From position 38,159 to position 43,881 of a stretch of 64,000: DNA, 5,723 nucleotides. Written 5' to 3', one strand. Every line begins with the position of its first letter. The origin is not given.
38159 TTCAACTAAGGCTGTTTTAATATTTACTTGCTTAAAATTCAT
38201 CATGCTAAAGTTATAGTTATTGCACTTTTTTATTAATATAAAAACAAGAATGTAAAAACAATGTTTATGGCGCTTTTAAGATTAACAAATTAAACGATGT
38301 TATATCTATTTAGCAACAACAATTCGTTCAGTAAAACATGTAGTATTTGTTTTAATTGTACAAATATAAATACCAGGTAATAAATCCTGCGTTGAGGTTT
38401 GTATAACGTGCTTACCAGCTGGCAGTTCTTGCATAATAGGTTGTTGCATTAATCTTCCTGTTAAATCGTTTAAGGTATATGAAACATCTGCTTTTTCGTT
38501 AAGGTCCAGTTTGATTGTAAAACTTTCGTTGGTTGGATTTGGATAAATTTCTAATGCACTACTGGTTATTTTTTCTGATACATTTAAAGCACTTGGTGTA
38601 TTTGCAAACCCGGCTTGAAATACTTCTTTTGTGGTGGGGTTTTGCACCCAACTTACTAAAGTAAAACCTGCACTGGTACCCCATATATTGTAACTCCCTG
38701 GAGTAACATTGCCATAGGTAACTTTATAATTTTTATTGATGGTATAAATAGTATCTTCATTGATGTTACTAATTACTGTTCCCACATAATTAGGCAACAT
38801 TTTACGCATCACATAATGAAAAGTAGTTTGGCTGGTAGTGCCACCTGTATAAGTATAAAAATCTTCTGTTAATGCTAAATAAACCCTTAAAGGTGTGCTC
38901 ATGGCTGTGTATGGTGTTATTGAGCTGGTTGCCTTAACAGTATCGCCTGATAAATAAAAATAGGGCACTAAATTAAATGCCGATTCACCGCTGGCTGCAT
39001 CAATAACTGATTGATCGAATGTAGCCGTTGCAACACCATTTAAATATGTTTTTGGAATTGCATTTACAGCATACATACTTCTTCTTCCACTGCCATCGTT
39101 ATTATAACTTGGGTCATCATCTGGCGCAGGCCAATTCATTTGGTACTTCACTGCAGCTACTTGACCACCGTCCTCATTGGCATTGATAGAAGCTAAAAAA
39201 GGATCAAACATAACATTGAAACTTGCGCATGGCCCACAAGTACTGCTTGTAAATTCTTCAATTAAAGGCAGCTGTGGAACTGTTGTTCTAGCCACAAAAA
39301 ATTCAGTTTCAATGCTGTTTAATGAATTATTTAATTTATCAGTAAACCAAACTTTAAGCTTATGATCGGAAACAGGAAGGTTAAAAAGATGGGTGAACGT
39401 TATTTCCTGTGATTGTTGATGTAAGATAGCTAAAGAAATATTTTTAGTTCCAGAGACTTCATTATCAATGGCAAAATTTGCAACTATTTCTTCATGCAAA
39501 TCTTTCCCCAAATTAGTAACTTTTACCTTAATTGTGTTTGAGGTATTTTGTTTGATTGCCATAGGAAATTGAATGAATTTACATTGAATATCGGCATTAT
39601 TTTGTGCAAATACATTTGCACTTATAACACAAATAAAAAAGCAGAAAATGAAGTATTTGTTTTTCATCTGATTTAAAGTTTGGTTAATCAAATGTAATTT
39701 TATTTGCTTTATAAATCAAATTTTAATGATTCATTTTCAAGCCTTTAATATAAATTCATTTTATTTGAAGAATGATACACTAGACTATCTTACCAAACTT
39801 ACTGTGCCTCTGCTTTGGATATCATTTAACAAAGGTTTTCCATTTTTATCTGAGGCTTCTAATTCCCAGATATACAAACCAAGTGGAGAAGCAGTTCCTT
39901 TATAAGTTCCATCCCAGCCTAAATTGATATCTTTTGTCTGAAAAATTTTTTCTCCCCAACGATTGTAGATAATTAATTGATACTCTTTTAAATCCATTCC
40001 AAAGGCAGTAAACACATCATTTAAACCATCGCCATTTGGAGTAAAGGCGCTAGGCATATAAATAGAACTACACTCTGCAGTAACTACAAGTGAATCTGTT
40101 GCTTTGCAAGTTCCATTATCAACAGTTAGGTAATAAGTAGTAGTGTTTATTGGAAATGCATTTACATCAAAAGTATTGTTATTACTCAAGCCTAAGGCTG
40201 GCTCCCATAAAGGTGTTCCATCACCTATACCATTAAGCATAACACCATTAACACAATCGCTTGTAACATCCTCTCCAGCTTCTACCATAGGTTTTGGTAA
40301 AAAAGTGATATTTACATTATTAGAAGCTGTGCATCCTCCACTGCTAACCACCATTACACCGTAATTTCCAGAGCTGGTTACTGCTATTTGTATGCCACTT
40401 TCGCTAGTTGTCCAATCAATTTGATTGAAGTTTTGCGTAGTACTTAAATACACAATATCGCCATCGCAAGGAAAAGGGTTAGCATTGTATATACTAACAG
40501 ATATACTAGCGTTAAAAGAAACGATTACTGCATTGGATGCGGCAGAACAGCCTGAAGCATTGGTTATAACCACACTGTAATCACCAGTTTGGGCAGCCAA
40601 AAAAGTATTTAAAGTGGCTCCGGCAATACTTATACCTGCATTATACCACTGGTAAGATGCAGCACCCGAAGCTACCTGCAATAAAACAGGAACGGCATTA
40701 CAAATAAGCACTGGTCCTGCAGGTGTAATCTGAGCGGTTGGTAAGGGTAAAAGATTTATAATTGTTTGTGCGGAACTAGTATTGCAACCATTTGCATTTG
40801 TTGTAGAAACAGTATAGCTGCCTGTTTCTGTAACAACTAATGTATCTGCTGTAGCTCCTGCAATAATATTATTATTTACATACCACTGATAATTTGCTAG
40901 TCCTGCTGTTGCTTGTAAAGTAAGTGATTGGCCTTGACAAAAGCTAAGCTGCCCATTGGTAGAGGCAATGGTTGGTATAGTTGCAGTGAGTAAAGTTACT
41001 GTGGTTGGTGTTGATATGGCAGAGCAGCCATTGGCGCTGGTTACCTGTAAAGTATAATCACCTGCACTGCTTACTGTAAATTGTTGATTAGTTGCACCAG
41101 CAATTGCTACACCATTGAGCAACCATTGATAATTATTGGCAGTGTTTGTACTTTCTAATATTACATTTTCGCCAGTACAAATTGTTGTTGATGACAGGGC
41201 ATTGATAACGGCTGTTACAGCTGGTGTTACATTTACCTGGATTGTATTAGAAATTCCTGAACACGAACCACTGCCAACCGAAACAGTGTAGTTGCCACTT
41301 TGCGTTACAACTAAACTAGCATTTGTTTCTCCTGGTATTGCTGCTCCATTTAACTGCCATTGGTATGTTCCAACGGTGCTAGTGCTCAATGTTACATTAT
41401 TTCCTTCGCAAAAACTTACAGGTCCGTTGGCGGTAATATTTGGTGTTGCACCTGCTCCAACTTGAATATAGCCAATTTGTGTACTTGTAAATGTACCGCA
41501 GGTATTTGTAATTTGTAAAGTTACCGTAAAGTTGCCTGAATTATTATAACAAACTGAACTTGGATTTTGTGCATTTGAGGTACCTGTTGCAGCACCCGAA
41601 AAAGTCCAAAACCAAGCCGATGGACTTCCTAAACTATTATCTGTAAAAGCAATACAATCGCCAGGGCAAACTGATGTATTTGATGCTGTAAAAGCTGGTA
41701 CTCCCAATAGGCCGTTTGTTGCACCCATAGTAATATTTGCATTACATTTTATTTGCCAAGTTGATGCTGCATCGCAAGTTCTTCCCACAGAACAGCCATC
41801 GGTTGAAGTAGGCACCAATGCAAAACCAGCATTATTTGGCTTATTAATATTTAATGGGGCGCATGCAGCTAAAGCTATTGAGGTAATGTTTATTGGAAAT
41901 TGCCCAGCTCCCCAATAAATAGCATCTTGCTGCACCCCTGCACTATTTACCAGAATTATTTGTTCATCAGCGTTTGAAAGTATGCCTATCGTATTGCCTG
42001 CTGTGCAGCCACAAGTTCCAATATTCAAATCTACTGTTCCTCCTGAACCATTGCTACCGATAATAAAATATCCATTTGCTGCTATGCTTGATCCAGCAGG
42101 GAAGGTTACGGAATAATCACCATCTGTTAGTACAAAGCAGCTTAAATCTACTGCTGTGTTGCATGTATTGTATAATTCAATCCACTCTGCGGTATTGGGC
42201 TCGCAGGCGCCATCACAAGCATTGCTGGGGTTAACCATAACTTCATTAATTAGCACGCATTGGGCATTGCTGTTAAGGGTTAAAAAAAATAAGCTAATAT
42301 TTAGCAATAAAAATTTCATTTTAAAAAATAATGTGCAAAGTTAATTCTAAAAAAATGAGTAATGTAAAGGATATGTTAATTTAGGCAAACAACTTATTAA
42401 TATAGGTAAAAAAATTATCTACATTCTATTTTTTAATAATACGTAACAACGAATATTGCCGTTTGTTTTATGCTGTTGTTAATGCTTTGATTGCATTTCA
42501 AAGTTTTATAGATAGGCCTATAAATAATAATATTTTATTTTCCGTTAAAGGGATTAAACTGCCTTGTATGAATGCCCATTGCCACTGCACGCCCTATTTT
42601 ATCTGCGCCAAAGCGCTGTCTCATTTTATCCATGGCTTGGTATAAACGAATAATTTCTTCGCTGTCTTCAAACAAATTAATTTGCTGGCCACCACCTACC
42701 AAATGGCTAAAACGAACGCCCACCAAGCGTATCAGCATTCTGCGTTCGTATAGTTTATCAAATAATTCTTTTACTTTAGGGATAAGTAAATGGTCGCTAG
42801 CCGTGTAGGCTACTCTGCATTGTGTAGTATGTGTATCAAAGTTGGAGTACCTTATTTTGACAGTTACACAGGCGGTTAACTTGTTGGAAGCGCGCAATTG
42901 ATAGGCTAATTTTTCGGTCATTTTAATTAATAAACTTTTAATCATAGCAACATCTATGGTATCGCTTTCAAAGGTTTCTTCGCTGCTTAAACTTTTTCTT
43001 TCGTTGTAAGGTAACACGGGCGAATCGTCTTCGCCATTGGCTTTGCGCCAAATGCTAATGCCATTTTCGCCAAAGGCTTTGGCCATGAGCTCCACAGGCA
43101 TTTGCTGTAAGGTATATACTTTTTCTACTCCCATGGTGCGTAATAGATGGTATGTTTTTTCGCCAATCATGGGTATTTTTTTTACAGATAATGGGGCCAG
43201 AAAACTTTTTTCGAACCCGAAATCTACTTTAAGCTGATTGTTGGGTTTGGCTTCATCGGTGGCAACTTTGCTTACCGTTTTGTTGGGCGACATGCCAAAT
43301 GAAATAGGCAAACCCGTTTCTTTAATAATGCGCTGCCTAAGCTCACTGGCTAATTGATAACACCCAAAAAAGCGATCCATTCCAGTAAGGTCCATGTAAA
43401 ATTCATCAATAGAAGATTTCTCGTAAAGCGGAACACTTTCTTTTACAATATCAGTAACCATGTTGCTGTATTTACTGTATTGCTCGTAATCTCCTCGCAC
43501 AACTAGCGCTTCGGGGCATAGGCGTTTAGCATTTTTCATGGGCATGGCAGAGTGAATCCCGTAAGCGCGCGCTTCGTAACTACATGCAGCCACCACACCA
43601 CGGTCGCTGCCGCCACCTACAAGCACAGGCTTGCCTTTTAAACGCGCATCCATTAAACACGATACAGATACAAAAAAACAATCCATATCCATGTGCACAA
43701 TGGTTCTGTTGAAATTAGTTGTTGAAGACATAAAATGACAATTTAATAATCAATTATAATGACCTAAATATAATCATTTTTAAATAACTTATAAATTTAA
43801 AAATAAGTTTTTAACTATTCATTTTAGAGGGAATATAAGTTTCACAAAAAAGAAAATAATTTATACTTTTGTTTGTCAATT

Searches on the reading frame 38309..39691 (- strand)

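Call 82: search_protein_families(library=pfam, proteins=[window:38309-39691:-], max_evalue=0.01)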
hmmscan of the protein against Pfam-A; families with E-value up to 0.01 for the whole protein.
window:38309-39691:- (461 aa): 2 families
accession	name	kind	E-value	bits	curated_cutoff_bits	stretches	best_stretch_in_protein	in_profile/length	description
PF18962.6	Por_Secre_tail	-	1.1e-10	42.1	27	1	382-459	1-75/75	Secretion system C-terminal sorting domain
PF07705.17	CARDB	-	0.00011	22.8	22.7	1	34-113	3-80/101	CARDB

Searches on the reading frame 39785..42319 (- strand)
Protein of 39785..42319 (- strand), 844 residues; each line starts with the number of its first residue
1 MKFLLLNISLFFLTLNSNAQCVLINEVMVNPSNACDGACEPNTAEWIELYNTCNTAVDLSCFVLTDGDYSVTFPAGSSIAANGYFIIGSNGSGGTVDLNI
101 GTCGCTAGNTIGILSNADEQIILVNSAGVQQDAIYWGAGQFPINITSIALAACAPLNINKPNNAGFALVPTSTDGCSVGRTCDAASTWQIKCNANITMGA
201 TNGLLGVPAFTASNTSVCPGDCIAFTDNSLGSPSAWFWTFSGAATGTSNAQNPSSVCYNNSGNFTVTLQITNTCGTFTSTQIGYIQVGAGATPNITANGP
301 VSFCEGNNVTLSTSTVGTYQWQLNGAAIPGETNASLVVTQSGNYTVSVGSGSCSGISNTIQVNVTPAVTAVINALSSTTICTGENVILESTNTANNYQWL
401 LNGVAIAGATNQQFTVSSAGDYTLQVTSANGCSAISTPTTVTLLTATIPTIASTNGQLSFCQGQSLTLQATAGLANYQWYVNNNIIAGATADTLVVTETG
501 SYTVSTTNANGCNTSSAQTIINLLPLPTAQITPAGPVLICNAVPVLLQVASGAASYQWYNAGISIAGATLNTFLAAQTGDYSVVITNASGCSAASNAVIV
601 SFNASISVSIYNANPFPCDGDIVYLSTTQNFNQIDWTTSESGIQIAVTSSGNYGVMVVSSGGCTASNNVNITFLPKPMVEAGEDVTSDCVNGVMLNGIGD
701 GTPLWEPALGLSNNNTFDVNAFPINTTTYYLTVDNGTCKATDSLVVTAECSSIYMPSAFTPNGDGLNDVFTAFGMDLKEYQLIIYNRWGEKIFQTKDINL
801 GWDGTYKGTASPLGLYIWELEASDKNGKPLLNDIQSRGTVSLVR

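Call 11: search_protein_families(library=pfam, proteins=[window:39785-42319:-], max_evalue=0.001)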
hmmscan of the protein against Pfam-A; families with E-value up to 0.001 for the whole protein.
window:39785-42319:- (844 aa): 9 families
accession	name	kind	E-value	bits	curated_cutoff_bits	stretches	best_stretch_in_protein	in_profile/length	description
PF19081.6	Ig_7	-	2.7e-16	60.1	27.3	2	449-519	4-77/84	Ig-like domain CHU_C associated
PF13585.12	CHU_C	-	1e-15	58.1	27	1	755-825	3-75/86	CHU_C Type IX secretion signal domain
PF00932.25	LTD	-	2.3e-13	50.9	34.3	1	18-137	4-108/109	Lamin Tail Domain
PF06832.18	BiPBP_C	-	8.7e-13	48.4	26.8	0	382-432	31-84/90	Penicillin-Binding Protein C-terminus Family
PF00801.26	PKD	-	6.1e-09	36.2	23.5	1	210-276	4-71/80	PKD domain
PF18911.6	PKD_4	-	2.6e-08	34.3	27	1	213-287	10-85/85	PKD domain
PF16820.11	PKD_3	-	1.2e-06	28.6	26.3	0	392-426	31-64/68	PKD-like domain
PF24312.1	Ig-like_POM152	-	1.6e-05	25.6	27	0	410-433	57-80/89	Nucleoporin POM152, Ig-like domain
PF13895.12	Ig_2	-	0.00025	21.6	27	0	294-364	3-79/79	Immunoglobulin domain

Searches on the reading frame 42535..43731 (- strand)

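Call 11: search_protein_families(library=pfam, proteins=[window:42535-43731:-], max_evalue=0.001)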
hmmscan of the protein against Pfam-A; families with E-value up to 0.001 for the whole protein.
window:42535-43731:- (398 aa): 3 families
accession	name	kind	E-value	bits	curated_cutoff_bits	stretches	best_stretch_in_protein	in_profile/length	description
PF00817.25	IMS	-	2.1e-49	167.7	23.2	1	14-159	1-148/148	impB/mucB/samB family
PF11799.13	IMS_C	-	3.3e-24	85.8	20.7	1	245-353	1-109/109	impB/mucB/samB family C-terminal domain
PF21999.2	IMS_HHH_1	-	0.0003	21.6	27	1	185-235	2-53/53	DNA polymerase-iota, thumb domain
